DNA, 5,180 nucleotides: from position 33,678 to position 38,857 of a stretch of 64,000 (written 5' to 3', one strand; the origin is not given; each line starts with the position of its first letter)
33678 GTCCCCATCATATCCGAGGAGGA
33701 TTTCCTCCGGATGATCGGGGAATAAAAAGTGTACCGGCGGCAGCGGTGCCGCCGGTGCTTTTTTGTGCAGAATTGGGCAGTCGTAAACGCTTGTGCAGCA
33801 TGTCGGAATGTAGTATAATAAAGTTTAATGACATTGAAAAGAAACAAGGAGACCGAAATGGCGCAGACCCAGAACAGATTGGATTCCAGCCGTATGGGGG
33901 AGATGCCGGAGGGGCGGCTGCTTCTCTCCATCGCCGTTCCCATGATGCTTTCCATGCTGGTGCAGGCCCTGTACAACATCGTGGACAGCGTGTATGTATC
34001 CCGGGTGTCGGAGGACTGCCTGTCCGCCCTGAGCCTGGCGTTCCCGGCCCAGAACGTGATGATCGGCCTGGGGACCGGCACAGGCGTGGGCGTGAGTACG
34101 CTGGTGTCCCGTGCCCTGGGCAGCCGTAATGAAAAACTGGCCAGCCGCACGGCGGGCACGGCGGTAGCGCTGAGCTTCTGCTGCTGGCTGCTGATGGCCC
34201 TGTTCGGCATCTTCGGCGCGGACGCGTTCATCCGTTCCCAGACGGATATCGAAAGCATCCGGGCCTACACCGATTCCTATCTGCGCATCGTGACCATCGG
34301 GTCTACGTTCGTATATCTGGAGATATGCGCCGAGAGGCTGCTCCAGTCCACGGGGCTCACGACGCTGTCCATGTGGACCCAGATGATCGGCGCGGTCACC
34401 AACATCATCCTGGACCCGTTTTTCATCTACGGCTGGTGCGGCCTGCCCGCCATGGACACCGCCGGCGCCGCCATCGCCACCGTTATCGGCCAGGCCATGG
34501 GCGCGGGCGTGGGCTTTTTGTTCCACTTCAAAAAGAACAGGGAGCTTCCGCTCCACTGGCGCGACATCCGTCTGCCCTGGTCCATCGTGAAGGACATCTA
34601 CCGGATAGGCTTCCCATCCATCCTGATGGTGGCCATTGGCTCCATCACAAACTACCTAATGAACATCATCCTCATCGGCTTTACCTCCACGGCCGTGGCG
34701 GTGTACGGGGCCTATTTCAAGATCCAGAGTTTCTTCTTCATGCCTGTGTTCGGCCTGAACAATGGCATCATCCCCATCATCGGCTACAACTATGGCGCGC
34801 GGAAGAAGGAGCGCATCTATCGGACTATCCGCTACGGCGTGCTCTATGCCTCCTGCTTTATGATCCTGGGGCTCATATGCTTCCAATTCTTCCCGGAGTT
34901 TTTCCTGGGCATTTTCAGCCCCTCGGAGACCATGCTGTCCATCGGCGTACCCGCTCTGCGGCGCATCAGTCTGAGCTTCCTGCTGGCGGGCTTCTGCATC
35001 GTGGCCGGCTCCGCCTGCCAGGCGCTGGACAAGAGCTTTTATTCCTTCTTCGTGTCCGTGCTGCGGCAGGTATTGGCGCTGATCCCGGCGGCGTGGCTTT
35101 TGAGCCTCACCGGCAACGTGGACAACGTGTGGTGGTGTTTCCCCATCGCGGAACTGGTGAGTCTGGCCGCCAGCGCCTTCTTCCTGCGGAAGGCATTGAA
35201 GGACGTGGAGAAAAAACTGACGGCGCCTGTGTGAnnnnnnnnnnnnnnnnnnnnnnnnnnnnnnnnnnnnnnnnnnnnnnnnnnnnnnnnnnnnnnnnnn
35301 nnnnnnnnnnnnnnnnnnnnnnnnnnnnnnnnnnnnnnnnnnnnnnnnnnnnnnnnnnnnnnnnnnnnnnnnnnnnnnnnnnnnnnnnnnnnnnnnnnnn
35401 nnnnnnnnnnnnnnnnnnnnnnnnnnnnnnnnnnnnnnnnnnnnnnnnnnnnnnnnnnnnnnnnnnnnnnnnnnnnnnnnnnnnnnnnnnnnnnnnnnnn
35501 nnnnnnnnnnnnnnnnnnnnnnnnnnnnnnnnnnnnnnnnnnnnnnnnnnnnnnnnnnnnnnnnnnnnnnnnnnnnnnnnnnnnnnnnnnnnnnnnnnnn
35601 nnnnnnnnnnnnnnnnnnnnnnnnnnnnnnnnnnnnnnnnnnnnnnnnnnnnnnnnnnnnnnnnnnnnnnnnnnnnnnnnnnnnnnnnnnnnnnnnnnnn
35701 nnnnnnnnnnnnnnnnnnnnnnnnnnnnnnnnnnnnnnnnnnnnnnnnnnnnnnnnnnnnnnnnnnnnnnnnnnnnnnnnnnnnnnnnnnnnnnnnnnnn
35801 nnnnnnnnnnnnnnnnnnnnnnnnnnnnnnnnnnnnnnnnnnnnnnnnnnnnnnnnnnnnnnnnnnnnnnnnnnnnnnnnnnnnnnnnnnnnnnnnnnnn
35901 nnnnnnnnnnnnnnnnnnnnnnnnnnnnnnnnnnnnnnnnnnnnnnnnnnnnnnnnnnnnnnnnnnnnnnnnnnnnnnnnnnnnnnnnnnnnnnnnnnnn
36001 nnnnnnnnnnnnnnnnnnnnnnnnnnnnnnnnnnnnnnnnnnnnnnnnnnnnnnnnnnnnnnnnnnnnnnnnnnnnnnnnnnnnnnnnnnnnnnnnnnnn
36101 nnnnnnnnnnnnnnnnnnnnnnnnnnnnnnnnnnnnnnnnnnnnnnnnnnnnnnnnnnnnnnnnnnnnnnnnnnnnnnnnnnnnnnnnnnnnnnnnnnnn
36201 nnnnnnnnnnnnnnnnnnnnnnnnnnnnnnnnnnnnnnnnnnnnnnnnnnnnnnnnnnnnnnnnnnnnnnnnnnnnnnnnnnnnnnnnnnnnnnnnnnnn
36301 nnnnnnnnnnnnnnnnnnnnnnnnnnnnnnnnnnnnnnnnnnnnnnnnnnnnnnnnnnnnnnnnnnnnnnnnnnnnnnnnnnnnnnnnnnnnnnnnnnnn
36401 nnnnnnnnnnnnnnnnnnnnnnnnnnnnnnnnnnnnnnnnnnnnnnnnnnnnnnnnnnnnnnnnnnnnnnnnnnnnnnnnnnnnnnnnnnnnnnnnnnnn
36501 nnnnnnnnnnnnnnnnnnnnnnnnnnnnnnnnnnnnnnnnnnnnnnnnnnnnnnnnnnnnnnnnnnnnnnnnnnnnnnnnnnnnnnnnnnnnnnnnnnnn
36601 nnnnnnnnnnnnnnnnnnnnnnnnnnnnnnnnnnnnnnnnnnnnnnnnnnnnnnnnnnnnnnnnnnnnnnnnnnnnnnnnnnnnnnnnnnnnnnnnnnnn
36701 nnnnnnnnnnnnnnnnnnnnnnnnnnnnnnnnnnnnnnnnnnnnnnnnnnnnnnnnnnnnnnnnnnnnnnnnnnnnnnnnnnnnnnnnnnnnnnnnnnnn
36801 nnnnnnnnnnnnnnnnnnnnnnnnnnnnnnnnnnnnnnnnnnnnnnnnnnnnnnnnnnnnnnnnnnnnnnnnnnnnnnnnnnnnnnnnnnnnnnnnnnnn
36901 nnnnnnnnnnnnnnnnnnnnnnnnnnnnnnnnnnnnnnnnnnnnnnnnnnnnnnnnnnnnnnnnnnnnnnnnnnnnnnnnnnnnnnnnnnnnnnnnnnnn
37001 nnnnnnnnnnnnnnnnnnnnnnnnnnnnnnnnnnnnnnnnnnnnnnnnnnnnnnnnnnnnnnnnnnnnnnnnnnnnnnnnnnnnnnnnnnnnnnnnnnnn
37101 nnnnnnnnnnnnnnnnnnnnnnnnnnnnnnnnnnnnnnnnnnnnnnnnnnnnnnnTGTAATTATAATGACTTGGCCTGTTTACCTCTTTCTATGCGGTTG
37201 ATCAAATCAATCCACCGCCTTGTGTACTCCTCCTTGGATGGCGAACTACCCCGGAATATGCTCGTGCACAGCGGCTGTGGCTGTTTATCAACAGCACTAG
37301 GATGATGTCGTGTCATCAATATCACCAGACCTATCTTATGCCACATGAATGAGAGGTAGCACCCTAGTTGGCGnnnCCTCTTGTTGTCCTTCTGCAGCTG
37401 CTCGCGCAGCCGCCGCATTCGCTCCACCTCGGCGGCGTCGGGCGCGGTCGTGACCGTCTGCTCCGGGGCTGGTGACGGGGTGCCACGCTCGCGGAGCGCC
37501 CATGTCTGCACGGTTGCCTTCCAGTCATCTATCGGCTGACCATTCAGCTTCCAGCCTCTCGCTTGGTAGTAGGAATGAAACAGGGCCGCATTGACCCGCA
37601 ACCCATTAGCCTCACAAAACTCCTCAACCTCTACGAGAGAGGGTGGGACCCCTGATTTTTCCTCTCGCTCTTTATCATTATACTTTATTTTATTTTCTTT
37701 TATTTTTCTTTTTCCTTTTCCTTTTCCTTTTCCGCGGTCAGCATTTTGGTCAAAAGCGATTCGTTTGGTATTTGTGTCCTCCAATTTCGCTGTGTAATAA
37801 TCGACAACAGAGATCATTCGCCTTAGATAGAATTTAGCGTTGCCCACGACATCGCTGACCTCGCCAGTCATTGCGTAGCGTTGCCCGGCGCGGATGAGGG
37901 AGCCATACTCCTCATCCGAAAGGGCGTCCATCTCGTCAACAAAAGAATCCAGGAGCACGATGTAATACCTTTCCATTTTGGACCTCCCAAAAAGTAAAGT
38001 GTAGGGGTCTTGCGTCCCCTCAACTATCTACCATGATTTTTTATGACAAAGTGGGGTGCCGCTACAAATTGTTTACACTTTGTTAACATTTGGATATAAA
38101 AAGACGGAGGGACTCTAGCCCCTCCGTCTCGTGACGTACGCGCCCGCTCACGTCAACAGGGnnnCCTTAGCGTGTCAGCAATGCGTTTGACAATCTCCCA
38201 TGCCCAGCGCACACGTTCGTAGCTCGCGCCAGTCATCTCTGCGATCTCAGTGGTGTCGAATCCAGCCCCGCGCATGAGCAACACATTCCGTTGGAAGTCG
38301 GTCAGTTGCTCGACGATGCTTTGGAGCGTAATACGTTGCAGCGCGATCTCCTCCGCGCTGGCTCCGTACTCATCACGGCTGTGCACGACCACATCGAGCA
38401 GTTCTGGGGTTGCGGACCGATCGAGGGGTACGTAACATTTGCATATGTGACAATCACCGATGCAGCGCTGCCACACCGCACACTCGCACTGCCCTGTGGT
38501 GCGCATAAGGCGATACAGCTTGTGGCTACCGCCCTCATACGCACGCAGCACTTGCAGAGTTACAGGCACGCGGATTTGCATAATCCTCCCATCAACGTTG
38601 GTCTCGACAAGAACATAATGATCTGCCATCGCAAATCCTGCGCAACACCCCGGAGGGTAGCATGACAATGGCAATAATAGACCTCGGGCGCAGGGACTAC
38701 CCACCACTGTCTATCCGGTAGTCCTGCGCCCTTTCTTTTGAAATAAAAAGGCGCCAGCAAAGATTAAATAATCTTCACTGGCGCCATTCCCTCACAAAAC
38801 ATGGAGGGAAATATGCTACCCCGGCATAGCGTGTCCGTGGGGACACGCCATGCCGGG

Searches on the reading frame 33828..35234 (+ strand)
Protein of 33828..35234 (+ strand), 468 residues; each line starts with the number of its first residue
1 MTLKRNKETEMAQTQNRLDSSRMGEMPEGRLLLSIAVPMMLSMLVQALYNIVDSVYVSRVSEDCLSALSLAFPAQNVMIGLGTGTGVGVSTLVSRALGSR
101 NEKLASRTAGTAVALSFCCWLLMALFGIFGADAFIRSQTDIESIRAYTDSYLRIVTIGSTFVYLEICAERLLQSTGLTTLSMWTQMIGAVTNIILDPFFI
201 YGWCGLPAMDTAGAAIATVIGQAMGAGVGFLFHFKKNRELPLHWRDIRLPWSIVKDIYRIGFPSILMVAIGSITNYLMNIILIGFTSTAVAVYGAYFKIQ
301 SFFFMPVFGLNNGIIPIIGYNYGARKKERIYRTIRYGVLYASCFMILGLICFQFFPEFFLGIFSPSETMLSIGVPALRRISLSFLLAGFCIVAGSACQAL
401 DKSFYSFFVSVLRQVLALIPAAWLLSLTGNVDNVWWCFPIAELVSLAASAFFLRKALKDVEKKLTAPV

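Call 9: search_protein_families(library=pfam, proteins=[window:33828-35231:+], max_evalue=0.01)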
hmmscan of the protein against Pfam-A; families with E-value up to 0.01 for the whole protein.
window:33828-35231:+ (468 aa): 1 family
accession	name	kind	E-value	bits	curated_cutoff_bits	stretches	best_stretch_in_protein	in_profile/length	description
PF01554.23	MatE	-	3.8e-48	163.6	24.9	2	38-197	1-160/161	MatE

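Call 67: find_encoding_contigs(protein=window:33828-35234:+, flank=6000, max_places=8)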
Protein window:33828-35234:+ (468 aa): 1 contig read that carries it; 1 place shown.
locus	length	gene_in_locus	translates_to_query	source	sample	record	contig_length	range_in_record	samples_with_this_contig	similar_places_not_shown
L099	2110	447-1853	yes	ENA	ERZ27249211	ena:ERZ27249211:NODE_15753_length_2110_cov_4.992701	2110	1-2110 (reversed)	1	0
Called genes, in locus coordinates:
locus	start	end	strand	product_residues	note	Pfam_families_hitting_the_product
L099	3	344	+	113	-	?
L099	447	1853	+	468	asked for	PF01554:MatE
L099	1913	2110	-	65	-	?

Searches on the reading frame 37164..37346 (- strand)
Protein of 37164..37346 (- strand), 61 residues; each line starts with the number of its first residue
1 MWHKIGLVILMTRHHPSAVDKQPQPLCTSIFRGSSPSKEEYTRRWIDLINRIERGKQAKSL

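Call 8: search_protein_families(library=pfam, proteins=[window:37164-37346:-], max_evalue=0.01)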
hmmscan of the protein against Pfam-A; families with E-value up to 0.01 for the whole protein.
window:37164-37346:- (61 aa): 0 families

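Call 35: search_protein_families(library=pfam, proteins=[window:37164-37316:-], max_evalue=1)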
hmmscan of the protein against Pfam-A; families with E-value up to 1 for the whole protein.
seq(51 aa): 0 families

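Call 36: search_protein_families(library=ncbifam, proteins=[window:37164-37316:-], max_evalue=0.01)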
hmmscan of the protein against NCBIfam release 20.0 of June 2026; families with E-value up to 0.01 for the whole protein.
seq(51 aa): 0 families

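Call 48: search_protein_families(library=phrogs, proteins=[window:37164-37316:-], max_evalue=0.001)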
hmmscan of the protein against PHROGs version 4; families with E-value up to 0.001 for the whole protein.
seq(51 aa): 0 families

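Call 85: find_homologous_proteins(query=A2, max_evalue=0.001)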
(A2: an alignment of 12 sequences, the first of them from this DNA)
Query A2 (12 sequences) (51 aa, profile of the alignment): 1051 proteins with E <= 0.001 among 2402 candidates; the best 120 are listed.
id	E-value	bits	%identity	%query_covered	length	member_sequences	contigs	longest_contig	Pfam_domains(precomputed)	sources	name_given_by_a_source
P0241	8.8e-22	94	41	76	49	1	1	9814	-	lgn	-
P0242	1.3e-21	93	44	76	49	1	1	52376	-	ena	-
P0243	1.5e-21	93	44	76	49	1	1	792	-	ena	-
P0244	3.3e-21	92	36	82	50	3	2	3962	-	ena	-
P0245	4.5e-21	92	42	71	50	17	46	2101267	-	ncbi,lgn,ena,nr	ncbi:MAG: hypothetical protein J6K66_03170 [Clostridia bacterium]|nr:hypothetical protein [Clostridi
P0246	6.4e-21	91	44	76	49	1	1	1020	-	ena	-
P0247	7.7e-21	91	46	76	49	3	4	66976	-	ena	-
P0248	8.0e-21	91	42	71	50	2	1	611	-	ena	-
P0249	1.1e-20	90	42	80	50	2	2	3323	-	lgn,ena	-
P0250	1.2e-20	90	44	76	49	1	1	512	-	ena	-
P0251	1.3e-20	90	44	76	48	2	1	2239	-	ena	-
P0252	1.5e-20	90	43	75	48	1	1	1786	-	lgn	-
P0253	1.6e-20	90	38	73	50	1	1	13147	-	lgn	-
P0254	1.7e-20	90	41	82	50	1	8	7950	-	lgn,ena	-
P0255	1.8e-20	90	36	82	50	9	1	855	-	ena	-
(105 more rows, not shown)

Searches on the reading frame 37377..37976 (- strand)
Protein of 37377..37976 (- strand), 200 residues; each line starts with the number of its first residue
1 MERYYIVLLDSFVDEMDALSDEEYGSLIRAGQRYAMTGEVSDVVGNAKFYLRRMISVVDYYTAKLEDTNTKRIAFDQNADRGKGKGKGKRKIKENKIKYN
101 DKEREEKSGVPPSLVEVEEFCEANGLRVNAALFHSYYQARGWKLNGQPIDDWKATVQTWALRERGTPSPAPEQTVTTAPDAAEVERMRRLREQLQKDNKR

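Call 8: search_protein_families(library=pfam, proteins=[window:37377-37976:-], max_evalue=0.01)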
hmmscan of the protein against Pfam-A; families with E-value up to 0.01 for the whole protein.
window:37377-37976:- (200 aa): 2 families
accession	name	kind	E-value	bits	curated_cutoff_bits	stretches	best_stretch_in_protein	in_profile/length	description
PF19808.4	DUF6291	-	0.00085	19.9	27.2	1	6-72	2-68/79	Family of unknown function (DUF6291)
PF01314.23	AFOR_C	-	0.0013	18.4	27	0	11-148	277-375/385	Aldehyde ferredoxin oxidoreductase, domains 2 & 3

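Call 35: search_protein_families(library=pfam, proteins=[window:37377-37976:-], max_evalue=1)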
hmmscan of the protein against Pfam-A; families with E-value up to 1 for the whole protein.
window:37377-37976:- (200 aa): 4 families
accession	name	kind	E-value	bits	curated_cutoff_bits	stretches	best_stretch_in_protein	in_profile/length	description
PF19808.4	DUF6291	-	0.00085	19.9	27.2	1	6-72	2-68/79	Family of unknown function (DUF6291)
PF01314.23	AFOR_C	-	0.0013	18.4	27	1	11-148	277-375/385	Aldehyde ferredoxin oxidoreductase, domains 2 & 3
PF25698.1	EBNA2_Core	-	0.033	13.8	35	1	68-116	238-286/389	EBNA-2 core transactivation domain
PF09523.15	DUF2390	-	0.22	12.3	25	0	123-160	25-62/106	Protein of unknown function (DUF2390)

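Call 36: search_protein_families(library=ncbifam, proteins=[window:37377-37976:-], max_evalue=0.01)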
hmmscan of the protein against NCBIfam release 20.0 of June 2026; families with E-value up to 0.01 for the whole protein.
window:37377-37976:- (200 aa): 0 families

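Call 47: search_protein_families(library=padloc, proteins=[window:37377-37976:-], max_evalue=0.001)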
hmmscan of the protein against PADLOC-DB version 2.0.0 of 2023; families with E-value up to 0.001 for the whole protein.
window:37377-37976:- (200 aa): 0 families

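Call 48: search_protein_families(library=phrogs, proteins=[window:37377-37976:-], max_evalue=0.001)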
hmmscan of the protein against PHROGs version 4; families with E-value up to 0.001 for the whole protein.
window:37377-37976:- (200 aa): 2 families
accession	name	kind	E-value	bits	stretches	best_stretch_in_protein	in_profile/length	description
phrog_15768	-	unknown function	8.9e-16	59.6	1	81-173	101-194/228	-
phrog_28809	-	unknown function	2.7e-05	25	1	96-166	114-187/211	-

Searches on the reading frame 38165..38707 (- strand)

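Call 8: search_protein_families(library=pfam, proteins=[window:38165-38707:-], max_evalue=0.01)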
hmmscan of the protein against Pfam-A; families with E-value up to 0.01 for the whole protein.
window:38165-38707:- (181 aa): 1 family
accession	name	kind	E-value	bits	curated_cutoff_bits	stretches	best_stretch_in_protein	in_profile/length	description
PF08281.18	Sigma70_r4_2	-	0.00023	21.2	25.7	1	128-167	4-44/54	Sigma-70, region 4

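Call 35: search_protein_families(library=pfam, proteins=[window:38165-38707:-], max_evalue=1)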
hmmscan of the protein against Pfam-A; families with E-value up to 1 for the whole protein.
window:38165-38707:- (181 aa): 2 families
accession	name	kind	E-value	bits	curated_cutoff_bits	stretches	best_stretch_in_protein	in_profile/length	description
PF08281.18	Sigma70_r4_2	-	0.00023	21.2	25.7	1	128-167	4-44/54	Sigma-70, region 4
PF04545.22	Sigma70_r4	-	0.011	15.7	24.1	1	133-167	3-38/50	Sigma-70, region 4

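Call 36: search_protein_families(library=ncbifam, proteins=[window:38165-38707:-], max_evalue=0.01)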
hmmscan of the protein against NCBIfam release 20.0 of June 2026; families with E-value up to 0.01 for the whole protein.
window:38165-38707:- (181 aa): 4 families
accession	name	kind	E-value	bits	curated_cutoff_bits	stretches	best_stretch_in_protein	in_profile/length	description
TIGR02937.1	sigma70-ECF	superfamily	5.7e-05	22.8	42.9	1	117-167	100-151/165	sigma-70 family RNA polymerase sigma factor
NF009166.1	PRK12513.1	equivalog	9.4e-05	22.2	206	1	119-167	123-176/193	RNA polymerase sigma factor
NF009193.0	PRK12541.1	equivalog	0.00064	20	171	0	133-167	111-146/161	RNA polymerase sigma factor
NF058625.1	sigma_PG0214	equivalog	0.00067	19.4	130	1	127-168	106-148/170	GFO_1088 family ECF-type sigma factor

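Call 48: search_protein_families(library=phrogs, proteins=[window:38165-38707:-], max_evalue=0.001)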
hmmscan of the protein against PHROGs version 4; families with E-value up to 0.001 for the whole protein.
window:38165-38707:- (181 aa): 1 family
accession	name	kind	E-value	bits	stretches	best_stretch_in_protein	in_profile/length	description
phrog_1740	-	transcription regulation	8.1e-05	22.3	1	118-167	152-202/567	RNA polymerase sigma factor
